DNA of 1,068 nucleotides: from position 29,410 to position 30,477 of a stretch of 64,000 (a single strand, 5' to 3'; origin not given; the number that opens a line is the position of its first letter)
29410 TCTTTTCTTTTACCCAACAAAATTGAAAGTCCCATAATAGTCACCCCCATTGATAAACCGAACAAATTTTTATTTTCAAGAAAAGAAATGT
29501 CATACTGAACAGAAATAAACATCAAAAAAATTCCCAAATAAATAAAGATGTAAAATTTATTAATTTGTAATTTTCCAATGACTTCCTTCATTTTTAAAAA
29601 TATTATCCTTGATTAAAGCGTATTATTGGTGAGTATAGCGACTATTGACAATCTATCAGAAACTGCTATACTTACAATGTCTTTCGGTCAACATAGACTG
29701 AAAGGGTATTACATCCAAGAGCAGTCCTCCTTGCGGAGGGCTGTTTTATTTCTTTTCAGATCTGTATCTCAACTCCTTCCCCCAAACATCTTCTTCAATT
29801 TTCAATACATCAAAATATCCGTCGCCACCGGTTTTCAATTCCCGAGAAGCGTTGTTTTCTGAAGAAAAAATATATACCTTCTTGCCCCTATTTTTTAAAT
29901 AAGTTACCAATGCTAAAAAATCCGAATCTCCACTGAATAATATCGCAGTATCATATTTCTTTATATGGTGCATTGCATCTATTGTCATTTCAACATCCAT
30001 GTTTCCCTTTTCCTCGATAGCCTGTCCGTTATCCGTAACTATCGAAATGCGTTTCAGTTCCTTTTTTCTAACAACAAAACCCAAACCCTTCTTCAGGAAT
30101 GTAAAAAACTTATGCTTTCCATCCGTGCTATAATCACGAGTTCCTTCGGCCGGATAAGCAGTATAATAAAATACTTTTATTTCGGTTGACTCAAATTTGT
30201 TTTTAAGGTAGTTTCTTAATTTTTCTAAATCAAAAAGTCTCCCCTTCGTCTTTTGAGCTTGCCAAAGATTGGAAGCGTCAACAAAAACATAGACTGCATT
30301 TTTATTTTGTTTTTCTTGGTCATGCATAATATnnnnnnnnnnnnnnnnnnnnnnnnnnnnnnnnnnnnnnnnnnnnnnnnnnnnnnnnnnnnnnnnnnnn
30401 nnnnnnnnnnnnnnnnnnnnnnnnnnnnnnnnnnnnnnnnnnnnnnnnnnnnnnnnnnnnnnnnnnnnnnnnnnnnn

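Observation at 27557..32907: lexA-linked BcgI-like RM module split by a NYN nuclease and two small membrane proteins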

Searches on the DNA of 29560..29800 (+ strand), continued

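Call 85: search_with_rna_model(model_id=R1, sources=[L082, L083, L084, L085, L086, L087, L088, L089, L090, L091, L092, L093, L094, L095, L096, L097, L098, L099, L100, L101, L102, L103, L104, L105, L106, L107, L108, L109, L110, L111, L112, L113, L114, L115, L116, L117, L118, L119, L120, L197, L198, L199, L200, L201], max_evalue=1)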
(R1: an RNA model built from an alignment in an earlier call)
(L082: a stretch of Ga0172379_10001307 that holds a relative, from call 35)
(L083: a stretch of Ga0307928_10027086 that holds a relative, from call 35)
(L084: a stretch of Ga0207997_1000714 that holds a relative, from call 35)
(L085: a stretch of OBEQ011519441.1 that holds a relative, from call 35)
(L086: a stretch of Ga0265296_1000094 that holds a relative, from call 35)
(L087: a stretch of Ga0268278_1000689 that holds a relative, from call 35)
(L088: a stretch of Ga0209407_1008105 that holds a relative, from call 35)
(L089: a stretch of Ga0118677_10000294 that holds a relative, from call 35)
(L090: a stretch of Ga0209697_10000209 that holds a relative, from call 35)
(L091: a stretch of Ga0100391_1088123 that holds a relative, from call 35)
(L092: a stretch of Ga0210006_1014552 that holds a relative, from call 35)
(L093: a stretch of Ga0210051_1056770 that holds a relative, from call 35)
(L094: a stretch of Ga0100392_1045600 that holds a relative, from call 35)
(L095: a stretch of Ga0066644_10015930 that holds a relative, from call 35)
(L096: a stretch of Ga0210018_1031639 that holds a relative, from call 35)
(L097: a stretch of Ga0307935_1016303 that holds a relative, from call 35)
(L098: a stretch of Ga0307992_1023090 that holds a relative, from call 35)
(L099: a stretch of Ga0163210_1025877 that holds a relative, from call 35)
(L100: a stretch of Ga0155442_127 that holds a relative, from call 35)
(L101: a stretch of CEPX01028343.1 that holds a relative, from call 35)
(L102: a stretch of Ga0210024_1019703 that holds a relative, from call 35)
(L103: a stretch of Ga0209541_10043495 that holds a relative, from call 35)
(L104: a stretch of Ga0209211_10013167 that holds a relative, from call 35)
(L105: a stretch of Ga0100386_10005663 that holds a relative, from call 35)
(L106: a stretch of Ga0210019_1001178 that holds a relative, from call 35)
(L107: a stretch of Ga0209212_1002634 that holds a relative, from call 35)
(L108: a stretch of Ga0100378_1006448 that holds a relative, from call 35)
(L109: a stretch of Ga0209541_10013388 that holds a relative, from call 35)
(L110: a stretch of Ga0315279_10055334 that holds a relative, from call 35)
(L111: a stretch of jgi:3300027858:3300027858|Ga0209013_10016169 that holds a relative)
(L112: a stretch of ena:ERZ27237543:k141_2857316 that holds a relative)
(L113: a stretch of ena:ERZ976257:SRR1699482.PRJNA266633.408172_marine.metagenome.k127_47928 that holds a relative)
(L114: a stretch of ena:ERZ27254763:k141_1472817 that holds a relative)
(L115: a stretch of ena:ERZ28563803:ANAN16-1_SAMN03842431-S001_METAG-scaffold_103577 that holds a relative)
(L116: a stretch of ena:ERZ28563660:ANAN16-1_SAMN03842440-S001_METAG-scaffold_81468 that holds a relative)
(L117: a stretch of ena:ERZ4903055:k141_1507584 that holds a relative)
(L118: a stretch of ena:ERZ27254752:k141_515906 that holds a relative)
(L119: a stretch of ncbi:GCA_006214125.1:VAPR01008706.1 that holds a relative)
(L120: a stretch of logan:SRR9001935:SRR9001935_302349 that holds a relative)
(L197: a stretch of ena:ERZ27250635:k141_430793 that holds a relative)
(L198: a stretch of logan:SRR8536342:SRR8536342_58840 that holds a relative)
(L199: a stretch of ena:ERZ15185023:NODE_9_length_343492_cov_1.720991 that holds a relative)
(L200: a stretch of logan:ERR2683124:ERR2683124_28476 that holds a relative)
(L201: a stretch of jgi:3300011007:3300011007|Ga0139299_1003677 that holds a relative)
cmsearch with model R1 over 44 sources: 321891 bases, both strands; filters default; matches with E-value up to 1: 36.
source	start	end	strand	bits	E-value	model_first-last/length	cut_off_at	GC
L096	1364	1444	-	100.8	8.1e-23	1-81/81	no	0.47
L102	895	975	-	100.5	9.8e-23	1-81/81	no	0.48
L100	8559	8639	-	98.4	3.3e-22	1-81/81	no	0.44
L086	8568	8648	-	97.5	5.6e-22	1-81/81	no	0.41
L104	7232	7313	-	96.9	7.8e-22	1-81/81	no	0.48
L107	5990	6071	-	96.9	7.8e-22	1-81/81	no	0.48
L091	1464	1544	-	96.9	7.9e-22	1-81/81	no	0.47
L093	633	713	-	96.9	7.9e-22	1-81/81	no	0.47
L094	1053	1133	-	96.9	7.9e-22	1-81/81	no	0.47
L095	1546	1626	-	96.9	7.9e-22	1-81/81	no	0.47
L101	7670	7750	-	96.7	8.7e-22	1-81/81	no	0.41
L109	3428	3509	-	95.6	1.7e-21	1-81/81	no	0.49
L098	433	512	-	93.2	6.6e-21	1-81/81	no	0.4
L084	1481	1560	-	92.4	1.1e-20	1-81/81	no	0.4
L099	560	640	-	91.8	1.5e-20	1-81/81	no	0.46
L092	955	1036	-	91.7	1.6e-20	1-81/81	no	0.46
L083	2970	3049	-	91.5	1.9e-20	1-81/81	no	0.4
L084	4765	4844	-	91.5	1.9e-20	1-81/81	no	0.4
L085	7958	8037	-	90.5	3.2e-20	1-81/81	no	0.52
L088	2921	3003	-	90.3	3.6e-20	1-81/81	no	0.36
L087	5132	5211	-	88.7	9.4e-20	1-81/81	no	0.35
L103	4480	4557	-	87.4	2e-19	1-81/81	no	0.47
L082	8568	8645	-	84.6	9.9e-19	1-81/81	no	0.44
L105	1029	1104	-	82.6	3.3e-18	1-81/81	no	0.47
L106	2965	3040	-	82.6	3.3e-18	1-81/81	no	0.47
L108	1237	1312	-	82.6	3.3e-18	1-81/81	no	0.47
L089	8552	8629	-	78.7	3.2e-17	1-81/81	no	0.49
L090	8552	8629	-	78.7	3.2e-17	1-81/81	no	0.49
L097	967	1040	-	65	9.4e-14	1-81/81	no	0.36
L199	10376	10452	+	18.5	0.056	1-81/81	no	0.4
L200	6126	6202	+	18.5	0.056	1-81/81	no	0.4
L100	1931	2004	-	17.4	0.11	1-81/81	no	0.54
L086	8618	8644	+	17.4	0.11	5-31/81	no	0.3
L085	7967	7992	+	16.8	0.16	47-72/81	no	0.65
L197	87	202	+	15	0.46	1-81/81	no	0.41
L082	8580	8599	+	14.1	0.75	50-69/81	no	0.65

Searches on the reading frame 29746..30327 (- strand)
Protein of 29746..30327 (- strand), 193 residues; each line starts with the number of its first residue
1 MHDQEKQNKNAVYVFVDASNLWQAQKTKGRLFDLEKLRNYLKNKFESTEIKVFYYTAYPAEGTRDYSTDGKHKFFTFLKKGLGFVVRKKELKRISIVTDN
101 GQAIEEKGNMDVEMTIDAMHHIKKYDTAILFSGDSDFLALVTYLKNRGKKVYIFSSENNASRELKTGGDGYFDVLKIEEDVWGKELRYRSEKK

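Call 3: search_protein_families(library=pfam, proteins=[window:29746-30327:-], max_evalue=0.01)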
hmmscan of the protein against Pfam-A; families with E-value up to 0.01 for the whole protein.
window:29746-30327:- (193 aa): 1 family
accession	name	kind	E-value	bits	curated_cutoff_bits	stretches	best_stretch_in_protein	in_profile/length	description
PF01936.24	NYN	-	3e-26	93.1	24.2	1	12-172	2-142/145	NYN domain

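Call 4: search_protein_families(library=padloc, proteins=[window:29746-30327:-], max_evalue=0.01)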
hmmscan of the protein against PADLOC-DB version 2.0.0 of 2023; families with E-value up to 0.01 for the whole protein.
window:29746-30327:- (193 aa): 4 families
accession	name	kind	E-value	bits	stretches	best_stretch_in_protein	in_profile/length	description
PDLC01154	NYN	-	7.5e-14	49.8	1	10-166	146-287/310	"LabA-like protein, NYN family nuclease"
PDLC04163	HEC-09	-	8.5e-08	30.1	1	12-174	4-174/203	-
PDLC04860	PDC-S05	-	0.0004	18.3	1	6-100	25-118/141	-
PDLC04876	PDC-S05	-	0.0048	14.7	0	5-51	15-63/174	-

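Call 6: search_protein_families(library=ncbifam, proteins=[window:29746-30327:-], max_evalue=0.01)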
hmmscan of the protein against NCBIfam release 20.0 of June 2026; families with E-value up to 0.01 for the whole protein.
window:29746-30327:- (193 aa): 1 family
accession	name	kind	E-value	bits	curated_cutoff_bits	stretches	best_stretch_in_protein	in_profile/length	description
TIGR00288.1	TIGR00288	hypoth_equivalog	4e-07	30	178.45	1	103-169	82-150/160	TIGR00288 family NYN domain-containing protein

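Call 35: find_related_loci(query=window:29746-30327:-, collection=metagenome_contigs, flank=8000)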
Query window:29746-30327:- (193 aa) in metagenome_contigs; peptide patterns used: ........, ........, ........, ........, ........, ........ (x = any residue, [..] = any of these).
231 stretches matched a pattern; 29 encode a relative of the query (tblastn E <= 1e-3); 29 distinct loci.
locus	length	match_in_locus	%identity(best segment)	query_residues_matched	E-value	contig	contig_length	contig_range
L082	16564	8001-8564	81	5-192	3e-105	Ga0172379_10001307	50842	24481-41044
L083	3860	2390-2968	75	1-192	2e-99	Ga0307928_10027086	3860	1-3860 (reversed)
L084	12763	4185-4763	75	1-192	9e-99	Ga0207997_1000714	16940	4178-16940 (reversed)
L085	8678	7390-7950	74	7-193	7e-97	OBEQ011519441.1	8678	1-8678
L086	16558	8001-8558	75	7-192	7e-97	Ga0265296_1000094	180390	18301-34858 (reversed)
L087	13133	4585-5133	75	11-193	2e-96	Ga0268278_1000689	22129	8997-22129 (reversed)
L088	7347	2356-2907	66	1-189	2e-83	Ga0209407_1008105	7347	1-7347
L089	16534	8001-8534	68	12-189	2e-83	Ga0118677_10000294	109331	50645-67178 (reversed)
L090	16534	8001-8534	68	12-189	2e-83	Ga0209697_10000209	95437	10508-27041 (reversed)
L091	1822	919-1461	65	10-191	2e-85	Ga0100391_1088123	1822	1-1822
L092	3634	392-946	66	4-189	5e-82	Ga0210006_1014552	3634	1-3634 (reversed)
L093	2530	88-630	65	10-191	1e-83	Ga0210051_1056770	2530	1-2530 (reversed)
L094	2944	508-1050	65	10-191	9e-83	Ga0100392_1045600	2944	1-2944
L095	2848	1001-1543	65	10-191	6e-83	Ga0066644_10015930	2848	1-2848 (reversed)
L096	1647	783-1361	62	1-191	3e-85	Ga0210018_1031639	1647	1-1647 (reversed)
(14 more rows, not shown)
